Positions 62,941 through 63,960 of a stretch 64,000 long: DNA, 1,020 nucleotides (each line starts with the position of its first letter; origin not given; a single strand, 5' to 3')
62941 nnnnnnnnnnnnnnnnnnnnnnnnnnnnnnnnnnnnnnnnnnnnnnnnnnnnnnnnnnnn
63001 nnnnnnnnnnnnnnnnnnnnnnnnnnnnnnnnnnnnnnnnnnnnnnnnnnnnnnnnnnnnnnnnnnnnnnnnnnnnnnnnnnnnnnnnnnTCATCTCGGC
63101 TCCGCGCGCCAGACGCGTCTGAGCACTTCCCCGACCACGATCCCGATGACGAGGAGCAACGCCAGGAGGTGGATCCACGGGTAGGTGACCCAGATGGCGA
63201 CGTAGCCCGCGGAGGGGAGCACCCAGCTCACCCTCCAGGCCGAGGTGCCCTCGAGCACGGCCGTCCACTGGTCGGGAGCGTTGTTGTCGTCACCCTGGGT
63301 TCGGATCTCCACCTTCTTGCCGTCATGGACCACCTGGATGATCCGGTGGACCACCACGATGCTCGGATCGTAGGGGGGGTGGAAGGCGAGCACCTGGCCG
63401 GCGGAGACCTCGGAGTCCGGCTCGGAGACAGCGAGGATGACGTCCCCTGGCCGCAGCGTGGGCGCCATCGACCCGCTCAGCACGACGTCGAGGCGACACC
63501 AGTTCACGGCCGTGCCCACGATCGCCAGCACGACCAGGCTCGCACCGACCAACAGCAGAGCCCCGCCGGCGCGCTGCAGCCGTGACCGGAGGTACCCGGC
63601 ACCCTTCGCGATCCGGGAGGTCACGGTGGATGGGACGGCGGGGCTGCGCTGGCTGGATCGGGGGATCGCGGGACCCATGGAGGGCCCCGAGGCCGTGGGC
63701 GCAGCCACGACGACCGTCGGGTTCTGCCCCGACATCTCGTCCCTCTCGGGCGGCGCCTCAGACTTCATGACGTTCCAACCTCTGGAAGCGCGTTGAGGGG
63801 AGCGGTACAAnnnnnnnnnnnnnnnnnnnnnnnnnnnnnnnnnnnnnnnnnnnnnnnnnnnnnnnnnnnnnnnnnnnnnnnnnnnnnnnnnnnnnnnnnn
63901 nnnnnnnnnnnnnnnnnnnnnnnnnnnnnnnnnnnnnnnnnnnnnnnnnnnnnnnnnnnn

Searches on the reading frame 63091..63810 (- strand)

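Call 65: search_protein_families(library=pfam, max_evalue=0.01, proteins=[window:63091-63810:-])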
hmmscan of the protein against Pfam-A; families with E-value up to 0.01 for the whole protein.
window:63091-63810:- (239 aa): 1 family
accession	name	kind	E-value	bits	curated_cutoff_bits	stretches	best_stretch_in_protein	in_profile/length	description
PF10502.14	Peptidase_S26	-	1.7e-05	25.2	22.9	1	91-170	12-88/168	Signal peptidase, peptidase S26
